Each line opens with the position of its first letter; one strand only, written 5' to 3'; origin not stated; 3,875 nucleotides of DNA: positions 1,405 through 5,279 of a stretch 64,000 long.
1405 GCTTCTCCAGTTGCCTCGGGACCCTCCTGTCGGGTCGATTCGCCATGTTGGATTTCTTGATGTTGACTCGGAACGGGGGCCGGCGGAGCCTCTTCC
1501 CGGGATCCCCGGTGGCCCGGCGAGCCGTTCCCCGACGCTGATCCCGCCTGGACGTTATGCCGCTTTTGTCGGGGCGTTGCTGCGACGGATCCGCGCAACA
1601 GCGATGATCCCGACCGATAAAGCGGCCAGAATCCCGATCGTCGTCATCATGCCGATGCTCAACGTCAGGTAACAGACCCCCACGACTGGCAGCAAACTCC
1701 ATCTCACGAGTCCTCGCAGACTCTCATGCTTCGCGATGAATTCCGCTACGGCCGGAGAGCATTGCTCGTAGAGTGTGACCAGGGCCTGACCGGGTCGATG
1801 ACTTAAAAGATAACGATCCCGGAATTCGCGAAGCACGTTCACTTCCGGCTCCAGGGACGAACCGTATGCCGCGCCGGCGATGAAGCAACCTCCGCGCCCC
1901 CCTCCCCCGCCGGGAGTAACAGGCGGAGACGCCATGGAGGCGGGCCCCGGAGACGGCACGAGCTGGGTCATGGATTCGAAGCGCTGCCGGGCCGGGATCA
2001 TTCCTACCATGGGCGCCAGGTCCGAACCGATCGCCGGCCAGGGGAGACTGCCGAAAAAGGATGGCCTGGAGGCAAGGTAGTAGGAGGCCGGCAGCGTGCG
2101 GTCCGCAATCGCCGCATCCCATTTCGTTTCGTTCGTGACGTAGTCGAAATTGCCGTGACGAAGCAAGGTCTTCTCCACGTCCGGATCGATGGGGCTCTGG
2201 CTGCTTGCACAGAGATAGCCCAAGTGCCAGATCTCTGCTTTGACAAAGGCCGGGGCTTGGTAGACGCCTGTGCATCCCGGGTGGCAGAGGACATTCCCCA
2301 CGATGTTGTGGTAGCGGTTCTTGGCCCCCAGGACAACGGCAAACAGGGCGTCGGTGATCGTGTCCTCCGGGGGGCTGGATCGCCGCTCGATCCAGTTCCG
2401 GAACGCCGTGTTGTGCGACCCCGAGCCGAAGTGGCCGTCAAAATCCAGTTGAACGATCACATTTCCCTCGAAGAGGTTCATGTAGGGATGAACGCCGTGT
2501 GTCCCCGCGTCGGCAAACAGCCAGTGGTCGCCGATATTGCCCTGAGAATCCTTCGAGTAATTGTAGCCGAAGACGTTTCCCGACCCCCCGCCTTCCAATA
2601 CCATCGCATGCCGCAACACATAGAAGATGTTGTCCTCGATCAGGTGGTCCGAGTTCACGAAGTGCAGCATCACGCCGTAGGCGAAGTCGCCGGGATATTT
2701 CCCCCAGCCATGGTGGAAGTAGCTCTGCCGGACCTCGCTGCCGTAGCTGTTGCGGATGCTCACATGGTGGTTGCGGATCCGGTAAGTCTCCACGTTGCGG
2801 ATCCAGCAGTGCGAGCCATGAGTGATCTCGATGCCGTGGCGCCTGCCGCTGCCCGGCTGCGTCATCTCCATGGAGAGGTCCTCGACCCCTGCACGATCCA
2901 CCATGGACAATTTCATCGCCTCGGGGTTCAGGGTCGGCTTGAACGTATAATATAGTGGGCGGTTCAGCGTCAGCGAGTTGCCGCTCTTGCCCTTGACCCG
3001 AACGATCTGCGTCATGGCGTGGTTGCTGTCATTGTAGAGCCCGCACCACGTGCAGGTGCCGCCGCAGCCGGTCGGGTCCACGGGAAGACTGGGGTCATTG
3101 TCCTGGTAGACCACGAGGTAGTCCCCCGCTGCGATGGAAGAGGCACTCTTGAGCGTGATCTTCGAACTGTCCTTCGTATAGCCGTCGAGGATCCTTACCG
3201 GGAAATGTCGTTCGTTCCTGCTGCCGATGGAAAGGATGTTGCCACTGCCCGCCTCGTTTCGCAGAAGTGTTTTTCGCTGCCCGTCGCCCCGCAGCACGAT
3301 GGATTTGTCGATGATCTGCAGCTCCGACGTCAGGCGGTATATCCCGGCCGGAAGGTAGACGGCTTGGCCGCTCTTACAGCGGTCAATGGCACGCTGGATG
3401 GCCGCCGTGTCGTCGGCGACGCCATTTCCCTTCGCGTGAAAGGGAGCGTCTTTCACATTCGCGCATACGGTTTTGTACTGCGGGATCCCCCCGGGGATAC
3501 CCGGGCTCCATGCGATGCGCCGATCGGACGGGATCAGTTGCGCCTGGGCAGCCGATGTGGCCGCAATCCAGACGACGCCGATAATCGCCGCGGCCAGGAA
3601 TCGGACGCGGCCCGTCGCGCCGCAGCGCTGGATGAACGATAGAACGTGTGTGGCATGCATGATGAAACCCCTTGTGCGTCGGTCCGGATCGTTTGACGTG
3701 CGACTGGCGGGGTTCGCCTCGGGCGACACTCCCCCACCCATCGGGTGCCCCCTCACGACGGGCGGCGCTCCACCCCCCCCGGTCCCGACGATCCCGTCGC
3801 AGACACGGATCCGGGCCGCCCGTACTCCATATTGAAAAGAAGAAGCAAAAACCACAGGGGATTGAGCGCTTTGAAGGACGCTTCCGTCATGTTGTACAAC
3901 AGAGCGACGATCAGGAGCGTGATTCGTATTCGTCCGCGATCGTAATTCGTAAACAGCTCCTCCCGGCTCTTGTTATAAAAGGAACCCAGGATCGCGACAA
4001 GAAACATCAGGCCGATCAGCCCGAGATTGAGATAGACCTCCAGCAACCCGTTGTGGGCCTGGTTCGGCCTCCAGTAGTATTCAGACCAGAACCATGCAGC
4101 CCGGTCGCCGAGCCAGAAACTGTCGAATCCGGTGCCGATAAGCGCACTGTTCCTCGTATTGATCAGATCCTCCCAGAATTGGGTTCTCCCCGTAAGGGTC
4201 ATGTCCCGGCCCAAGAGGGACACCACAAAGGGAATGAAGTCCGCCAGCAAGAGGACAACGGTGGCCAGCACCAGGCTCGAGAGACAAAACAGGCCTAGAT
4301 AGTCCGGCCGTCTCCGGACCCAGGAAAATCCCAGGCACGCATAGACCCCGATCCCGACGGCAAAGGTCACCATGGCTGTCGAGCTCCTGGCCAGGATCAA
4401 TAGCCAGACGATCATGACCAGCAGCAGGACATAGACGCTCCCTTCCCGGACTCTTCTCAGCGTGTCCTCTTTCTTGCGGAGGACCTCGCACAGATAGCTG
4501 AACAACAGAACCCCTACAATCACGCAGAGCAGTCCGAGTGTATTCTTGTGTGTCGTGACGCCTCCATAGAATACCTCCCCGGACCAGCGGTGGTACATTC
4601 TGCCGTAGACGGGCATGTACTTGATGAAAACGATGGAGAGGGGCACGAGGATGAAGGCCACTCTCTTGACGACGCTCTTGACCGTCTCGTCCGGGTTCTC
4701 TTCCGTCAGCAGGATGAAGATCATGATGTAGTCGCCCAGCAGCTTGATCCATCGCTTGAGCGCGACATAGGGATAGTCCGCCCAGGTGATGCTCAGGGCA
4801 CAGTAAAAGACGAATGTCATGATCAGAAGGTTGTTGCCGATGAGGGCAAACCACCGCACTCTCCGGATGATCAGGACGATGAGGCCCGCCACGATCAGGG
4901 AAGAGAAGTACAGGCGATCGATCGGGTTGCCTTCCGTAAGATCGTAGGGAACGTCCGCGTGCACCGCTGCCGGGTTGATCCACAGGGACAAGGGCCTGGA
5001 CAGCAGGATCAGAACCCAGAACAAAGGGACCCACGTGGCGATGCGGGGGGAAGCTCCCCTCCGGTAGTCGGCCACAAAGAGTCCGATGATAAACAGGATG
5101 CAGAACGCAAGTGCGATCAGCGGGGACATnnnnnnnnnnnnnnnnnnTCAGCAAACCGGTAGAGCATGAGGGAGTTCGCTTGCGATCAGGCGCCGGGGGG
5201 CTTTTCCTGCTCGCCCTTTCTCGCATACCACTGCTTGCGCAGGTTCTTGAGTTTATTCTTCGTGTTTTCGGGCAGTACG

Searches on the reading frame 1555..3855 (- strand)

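Call 56: search_protein_families(library=pfam, proteins=[window:1555-3855:-], max_evalue=0.00001)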
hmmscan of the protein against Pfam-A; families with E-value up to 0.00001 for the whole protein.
window:1555-3855:- (766 aa): 2 families
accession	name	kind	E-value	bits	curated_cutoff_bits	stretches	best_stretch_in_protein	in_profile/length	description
PF12708.12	Pect-lyase_RHGA_epim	-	3.3e-14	53.6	27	1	133-207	3-77/213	Rhamnogalacturonase A/epimerase, pectate lyase-like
PF13229.12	Beta_helix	-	6.9e-06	26.2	25.9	0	338-438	22-114/158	Right handed beta helix region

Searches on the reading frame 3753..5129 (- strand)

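Call 56: search_protein_families(library=pfam, proteins=[window:3753-5129:-], max_evalue=0.00001)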
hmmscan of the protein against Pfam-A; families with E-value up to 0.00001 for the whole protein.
window:3753-5129:- (458 aa): 1 family
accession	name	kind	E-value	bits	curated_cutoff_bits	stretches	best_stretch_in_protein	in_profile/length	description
PF04932.20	Wzy_C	-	1.7e-11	44.6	31.7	1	236-377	2-148/149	O-Antigen ligase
